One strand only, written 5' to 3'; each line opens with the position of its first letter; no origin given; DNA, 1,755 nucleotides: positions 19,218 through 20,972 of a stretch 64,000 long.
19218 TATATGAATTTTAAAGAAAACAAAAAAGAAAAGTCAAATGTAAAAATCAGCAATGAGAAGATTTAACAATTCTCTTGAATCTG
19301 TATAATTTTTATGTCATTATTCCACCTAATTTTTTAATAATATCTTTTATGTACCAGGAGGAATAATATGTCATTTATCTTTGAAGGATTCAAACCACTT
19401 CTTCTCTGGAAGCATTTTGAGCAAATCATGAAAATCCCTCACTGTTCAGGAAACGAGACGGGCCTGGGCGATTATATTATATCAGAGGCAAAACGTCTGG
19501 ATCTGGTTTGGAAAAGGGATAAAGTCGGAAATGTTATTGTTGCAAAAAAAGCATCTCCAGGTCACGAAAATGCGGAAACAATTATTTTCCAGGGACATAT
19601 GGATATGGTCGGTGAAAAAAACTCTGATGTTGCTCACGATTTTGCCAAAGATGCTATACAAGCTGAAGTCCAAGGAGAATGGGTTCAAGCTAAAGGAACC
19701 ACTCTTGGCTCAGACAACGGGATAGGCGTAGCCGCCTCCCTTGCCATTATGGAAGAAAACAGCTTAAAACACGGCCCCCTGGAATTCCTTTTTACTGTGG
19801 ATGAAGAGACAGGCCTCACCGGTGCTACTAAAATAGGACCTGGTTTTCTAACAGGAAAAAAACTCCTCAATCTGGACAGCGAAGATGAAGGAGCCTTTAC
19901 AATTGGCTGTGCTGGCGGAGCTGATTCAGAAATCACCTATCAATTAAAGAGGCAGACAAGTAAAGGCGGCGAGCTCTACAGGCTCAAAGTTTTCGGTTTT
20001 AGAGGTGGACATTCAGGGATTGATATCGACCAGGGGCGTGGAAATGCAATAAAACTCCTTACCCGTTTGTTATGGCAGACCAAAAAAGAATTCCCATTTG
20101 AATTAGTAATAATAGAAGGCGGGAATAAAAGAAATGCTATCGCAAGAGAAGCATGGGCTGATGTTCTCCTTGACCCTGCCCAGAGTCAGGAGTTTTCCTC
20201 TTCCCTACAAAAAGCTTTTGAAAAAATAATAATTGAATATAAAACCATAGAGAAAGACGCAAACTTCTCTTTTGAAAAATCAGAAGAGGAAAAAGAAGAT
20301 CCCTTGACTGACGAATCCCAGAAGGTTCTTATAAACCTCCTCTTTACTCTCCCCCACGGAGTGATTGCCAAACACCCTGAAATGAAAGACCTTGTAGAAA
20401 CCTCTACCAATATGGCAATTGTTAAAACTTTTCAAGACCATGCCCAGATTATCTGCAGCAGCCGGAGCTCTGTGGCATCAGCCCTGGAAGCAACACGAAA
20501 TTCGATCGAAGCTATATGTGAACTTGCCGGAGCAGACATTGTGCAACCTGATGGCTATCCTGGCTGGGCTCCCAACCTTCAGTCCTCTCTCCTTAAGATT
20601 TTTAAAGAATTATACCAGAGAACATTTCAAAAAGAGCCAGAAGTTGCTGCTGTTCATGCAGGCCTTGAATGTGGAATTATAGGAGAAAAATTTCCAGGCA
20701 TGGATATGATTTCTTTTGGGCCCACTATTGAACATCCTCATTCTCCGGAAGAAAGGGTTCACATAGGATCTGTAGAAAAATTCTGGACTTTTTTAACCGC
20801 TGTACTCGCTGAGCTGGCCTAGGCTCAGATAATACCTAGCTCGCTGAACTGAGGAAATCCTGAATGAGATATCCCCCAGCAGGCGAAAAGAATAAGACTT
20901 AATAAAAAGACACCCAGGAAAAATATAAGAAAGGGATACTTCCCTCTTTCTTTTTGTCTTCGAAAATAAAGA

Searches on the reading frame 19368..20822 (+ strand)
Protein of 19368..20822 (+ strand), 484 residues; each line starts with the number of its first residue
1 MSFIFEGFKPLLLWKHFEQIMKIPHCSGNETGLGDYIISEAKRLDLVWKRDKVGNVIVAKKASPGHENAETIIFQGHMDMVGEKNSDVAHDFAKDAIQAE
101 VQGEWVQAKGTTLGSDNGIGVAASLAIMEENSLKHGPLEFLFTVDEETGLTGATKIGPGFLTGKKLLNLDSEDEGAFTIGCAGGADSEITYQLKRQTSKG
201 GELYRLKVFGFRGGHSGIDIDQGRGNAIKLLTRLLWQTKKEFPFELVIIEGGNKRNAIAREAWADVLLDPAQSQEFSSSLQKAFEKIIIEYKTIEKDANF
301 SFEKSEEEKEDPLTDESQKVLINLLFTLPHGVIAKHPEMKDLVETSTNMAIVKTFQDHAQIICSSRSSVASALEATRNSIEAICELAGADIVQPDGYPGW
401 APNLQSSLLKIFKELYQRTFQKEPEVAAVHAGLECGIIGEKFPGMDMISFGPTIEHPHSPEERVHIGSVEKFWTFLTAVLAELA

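Call 35: search_protein_families(library=pfam, proteins=[window:19368-20822:+], max_evalue=0.0001)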
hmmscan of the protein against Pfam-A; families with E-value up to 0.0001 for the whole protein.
window:19368-20822:+ (484 aa): 4 families
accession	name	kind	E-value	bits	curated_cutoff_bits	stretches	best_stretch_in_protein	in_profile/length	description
PF01546.33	Peptidase_M20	-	3e-14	53.8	24.6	1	73-480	1-204/206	Peptidase family M20/M25/M40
PF07687.19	M20_dimer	-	2.3e-09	37.6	21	1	208-287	3-98/107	Peptidase dimerisation domain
PF05343.19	Peptidase_M42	-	5e-05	22.9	23.2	0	116-156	134-176/292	M42 glutamyl aminopeptidase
PF04389.22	Peptidase_M28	-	5.1e-05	23.5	21.3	1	63-171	7-94/193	Peptidase family M28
